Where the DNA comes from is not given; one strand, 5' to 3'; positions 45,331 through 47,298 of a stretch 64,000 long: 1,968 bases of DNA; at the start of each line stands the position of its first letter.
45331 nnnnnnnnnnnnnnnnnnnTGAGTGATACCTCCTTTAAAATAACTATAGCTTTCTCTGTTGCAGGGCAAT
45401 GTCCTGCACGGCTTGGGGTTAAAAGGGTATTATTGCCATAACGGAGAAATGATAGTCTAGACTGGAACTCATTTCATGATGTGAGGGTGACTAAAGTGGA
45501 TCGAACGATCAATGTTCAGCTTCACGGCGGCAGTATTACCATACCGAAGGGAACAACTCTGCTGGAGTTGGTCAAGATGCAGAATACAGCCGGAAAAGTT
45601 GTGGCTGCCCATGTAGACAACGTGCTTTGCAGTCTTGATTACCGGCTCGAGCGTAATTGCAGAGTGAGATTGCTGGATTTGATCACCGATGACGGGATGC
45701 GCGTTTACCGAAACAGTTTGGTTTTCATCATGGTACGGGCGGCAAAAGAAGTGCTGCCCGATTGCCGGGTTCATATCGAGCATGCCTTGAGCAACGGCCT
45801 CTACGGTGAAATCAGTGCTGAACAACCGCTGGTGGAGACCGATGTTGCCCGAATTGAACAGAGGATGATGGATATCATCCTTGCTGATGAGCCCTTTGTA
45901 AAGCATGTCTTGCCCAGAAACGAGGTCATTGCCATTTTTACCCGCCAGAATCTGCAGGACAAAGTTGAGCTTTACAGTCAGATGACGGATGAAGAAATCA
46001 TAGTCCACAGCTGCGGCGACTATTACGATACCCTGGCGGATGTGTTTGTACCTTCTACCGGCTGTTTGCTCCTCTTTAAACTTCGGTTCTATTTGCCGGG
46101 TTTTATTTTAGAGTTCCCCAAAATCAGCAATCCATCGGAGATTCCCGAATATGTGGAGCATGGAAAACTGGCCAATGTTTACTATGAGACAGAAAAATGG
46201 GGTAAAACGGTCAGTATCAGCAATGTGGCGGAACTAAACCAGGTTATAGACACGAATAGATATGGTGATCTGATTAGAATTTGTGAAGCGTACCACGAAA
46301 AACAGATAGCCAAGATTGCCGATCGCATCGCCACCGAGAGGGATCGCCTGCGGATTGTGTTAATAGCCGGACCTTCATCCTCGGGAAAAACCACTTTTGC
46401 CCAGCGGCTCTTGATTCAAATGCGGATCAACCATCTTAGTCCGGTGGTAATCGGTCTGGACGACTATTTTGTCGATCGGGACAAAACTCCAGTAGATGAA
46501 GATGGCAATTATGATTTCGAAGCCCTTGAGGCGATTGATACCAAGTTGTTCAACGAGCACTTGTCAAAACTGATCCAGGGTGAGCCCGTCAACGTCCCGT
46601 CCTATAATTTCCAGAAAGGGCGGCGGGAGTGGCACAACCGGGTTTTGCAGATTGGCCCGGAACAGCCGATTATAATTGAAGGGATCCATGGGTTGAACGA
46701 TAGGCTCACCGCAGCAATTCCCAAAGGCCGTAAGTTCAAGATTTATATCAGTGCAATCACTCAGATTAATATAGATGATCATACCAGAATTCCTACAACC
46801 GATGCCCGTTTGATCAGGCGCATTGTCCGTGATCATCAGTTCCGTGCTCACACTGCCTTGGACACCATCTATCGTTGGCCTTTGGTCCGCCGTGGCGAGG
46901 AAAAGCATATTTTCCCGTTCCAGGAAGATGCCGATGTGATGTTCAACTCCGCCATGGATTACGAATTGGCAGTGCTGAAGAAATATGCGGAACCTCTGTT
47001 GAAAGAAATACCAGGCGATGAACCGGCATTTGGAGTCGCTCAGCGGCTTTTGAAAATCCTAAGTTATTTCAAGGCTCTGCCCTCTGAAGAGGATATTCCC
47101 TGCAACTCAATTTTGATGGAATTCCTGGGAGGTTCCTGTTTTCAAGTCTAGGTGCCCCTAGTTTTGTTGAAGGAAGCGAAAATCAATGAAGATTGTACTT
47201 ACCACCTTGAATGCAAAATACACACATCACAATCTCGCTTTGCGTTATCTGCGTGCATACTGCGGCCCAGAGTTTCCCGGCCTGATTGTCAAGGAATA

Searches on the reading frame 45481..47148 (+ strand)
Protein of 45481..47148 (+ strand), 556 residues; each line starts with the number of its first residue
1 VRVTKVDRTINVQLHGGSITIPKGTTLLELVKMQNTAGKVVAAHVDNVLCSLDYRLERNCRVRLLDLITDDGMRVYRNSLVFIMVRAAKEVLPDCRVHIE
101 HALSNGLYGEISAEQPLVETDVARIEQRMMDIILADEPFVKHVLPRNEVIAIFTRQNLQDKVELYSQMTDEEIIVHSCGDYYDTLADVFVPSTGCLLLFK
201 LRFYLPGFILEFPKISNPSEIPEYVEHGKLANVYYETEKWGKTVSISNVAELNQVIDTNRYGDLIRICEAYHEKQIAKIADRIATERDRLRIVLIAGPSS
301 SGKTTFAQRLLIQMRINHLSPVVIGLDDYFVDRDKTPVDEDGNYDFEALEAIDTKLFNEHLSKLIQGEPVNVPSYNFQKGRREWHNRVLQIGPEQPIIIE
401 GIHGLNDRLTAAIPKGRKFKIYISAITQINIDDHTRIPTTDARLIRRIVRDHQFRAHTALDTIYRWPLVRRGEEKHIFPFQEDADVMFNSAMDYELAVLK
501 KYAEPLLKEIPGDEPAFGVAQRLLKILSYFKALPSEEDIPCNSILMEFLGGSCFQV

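Call 34: search_protein_families(library=pfam, proteins=[window:45481-47148:+], max_evalue=0.001)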
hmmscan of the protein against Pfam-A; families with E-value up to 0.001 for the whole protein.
window:45481-47148:+ (556 aa): 4 families
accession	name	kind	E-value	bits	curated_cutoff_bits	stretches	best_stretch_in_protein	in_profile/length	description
PF00485.24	PRK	-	3e-17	63.5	22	1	293-492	2-191/196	Phosphoribulokinase / Uridine kinase family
PF13191.12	AAA_16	-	0.00025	22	32.6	1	273-318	6-52/167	AAA ATPase domain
PF13671.12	AAA_33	-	0.0003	21.5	27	1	293-384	2-87/143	AAA domain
PF20720.3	nSTAND3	-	0.0008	19.6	27.2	0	288-324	15-51/155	Novel STAND NTPase 3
